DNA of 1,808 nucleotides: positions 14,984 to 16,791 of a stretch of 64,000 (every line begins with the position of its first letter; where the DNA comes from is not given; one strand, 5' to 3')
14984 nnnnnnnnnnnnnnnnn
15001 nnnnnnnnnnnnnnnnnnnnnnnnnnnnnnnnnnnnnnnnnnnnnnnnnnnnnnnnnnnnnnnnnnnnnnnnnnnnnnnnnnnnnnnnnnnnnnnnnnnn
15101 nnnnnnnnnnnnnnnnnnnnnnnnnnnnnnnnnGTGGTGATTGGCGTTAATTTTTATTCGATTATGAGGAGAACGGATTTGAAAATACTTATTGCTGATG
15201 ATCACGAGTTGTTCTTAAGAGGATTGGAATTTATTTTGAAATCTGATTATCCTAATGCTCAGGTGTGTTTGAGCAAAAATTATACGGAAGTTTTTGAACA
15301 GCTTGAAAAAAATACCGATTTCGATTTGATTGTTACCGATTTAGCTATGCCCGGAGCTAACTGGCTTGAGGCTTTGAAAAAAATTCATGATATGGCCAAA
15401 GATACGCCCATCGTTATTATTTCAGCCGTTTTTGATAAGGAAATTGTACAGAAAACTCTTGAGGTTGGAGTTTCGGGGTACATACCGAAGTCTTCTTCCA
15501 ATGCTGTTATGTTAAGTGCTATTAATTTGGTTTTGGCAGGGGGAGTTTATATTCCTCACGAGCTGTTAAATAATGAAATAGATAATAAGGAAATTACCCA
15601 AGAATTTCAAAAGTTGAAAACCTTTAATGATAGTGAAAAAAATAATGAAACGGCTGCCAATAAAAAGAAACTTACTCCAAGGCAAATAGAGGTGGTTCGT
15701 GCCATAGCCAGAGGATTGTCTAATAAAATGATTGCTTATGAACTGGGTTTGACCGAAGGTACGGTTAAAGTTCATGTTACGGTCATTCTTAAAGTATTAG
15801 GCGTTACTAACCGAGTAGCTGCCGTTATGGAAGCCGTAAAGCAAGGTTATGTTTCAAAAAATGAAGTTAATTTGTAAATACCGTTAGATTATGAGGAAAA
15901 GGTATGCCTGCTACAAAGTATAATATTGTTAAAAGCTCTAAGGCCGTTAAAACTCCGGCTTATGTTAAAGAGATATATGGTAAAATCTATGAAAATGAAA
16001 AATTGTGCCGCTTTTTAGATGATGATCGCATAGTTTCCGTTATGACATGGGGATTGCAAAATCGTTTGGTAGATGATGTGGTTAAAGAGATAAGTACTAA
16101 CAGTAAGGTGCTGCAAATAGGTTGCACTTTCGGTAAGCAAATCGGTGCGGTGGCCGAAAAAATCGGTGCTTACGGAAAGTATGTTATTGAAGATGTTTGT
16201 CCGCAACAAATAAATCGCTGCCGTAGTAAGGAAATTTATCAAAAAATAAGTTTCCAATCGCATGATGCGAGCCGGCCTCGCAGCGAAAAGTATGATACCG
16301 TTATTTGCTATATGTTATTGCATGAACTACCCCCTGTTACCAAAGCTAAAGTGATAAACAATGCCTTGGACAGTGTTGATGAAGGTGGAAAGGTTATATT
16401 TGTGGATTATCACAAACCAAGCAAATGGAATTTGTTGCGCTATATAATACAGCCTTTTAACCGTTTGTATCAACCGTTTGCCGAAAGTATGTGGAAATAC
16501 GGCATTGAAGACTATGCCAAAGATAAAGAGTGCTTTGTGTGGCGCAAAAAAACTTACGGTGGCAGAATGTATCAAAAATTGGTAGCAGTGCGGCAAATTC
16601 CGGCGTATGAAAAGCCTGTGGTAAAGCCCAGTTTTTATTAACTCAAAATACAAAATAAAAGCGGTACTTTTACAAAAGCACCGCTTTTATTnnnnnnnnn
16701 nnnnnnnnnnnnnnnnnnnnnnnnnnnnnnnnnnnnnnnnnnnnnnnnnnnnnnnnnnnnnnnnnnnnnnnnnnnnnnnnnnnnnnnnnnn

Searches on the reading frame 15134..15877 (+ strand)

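Call 9: search_protein_families(library=pfam, proteins=[window:15134-15877:+], max_evalue=0.001)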
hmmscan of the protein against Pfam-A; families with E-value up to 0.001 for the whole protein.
window:15134-15877:+ (247 aa): 2 families
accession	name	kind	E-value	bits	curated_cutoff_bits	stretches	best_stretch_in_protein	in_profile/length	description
PF00072.30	Response_reg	-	8.6e-21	74.6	30.2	1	18-130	1-110/111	Response regulator receiver domain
PF00196.25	GerE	-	3.1e-17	62.4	23.5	1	179-233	2-56/57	Bacterial regulatory proteins, luxR family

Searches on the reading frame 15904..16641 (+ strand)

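Call 9: search_protein_families(library=pfam, proteins=[window:15904-16641:+], max_evalue=0.001)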
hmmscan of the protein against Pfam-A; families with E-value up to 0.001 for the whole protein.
window:15904-16641:+ (245 aa): 5 families
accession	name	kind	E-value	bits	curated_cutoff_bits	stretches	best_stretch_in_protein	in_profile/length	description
PF13649.12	Methyltransf_25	-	3.9e-08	34.3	27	1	69-162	1-97/97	Methyltransferase domain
PF13489.12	Methyltransf_23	-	3.7e-06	27.2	27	1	55-176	12-126/164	Methyltransferase domain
PF08242.18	Methyltransf_12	-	1.3e-05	26.3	30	1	70-163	1-97/98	Methyltransferase domain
PF08241.18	Methyltransf_11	-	4.4e-05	24.5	21.2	1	70-166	1-95/95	Methyltransferase domain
PF13847.12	Methyltransf_31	-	0.00018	21.6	27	1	64-170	2-113/145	Methyltransferase domain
